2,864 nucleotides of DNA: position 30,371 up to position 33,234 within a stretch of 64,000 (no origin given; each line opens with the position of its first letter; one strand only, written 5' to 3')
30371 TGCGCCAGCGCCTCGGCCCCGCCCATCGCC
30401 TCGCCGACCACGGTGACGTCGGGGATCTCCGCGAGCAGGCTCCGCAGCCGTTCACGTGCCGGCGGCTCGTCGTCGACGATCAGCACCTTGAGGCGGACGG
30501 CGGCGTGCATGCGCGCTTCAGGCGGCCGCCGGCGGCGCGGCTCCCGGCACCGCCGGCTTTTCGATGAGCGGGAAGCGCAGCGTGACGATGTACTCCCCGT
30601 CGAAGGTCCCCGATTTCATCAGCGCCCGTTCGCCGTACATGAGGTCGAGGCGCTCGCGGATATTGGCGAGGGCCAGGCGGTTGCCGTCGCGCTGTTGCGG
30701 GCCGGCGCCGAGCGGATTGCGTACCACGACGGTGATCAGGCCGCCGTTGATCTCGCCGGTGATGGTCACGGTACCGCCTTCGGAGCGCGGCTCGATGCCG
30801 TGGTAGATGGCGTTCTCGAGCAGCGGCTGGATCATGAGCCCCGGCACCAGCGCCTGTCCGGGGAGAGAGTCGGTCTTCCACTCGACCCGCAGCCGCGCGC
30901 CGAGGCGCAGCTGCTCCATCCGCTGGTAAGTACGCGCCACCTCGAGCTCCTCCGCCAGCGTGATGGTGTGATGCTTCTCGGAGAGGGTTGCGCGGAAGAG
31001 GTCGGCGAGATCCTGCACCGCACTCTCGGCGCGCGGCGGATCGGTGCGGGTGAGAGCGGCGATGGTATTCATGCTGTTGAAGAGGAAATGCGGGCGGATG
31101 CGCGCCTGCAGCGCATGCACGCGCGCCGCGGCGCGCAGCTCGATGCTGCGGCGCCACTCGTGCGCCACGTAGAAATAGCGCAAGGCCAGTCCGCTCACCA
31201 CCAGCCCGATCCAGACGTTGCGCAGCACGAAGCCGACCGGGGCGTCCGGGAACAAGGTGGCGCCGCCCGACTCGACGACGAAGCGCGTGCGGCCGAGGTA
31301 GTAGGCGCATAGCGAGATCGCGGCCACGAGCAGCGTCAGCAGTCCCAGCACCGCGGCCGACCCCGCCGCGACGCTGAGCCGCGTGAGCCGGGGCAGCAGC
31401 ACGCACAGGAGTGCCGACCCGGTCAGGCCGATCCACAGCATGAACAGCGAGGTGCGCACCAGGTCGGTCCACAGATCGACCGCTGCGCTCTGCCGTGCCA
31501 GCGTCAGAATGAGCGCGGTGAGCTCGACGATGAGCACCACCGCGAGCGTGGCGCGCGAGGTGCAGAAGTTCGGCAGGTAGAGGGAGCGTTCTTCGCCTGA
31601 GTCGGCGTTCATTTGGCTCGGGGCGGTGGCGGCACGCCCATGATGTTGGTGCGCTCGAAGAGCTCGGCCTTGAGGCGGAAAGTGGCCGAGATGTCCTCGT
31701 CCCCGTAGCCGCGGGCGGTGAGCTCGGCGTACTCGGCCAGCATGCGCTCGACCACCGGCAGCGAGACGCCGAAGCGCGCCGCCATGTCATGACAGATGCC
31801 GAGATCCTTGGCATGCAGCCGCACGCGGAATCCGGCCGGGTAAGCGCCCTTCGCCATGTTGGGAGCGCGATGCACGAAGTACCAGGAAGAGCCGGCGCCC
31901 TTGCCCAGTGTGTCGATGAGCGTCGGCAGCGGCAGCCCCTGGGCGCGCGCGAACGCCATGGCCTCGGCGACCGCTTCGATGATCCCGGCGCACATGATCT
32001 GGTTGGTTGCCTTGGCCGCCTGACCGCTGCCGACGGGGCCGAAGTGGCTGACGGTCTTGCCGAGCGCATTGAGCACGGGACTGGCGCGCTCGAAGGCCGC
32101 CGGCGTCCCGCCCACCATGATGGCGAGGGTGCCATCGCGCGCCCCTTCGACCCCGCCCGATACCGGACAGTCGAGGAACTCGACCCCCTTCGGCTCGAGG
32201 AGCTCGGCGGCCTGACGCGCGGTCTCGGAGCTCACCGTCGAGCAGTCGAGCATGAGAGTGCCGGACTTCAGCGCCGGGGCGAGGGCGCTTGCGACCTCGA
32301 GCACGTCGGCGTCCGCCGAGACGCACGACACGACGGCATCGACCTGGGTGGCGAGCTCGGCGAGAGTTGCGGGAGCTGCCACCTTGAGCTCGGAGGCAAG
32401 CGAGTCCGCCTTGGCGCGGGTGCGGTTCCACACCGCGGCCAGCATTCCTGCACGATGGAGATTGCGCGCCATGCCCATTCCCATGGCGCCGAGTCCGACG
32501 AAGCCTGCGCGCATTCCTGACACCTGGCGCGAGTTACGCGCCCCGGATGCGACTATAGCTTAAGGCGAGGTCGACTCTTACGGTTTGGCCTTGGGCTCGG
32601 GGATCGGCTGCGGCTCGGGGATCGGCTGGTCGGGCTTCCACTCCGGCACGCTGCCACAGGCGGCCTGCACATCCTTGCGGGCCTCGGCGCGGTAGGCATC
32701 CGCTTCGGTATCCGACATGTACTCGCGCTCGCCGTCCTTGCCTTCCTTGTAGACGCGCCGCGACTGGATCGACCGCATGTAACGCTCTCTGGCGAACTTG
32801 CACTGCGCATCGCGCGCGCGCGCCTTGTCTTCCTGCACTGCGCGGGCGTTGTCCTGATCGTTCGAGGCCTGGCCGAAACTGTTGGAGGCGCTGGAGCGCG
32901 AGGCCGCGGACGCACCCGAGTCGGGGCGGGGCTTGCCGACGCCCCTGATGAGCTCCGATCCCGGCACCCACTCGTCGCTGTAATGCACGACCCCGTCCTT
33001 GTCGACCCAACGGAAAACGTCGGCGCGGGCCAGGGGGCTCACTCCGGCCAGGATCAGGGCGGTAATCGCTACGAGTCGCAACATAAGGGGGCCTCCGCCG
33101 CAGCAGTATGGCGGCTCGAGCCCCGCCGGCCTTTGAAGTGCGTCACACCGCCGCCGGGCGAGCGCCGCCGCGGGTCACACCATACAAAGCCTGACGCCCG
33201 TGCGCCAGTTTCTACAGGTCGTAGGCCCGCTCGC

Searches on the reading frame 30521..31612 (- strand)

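Call 63: search_protein_families(library=pfam, proteins=[window:30521-31612:-], max_evalue=0.00001)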
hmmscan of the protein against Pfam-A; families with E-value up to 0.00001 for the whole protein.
window:30521-31612:- (364 aa): 1 family
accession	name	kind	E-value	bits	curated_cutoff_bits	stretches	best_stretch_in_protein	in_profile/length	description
PF06580.19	His_kinase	-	2.4e-23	82.6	25.2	1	163-241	1-81/81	Histidine kinase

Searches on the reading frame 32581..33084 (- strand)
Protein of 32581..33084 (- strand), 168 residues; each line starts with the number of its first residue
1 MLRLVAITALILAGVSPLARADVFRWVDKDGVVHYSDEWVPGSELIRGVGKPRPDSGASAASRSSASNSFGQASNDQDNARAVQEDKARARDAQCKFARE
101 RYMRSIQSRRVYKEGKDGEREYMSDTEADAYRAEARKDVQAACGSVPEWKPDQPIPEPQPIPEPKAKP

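Call 65: search_protein_families(library=pfam, proteins=[window:32581-33084:-], max_evalue=0.00001)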
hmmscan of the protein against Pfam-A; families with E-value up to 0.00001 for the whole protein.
window:32581-33084:- (168 aa): 1 family
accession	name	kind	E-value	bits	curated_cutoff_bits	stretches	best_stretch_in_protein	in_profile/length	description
PF13511.11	DUF4124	-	6e-09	36.4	22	1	12-44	3-36/56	Domain of unknown function (DUF4124)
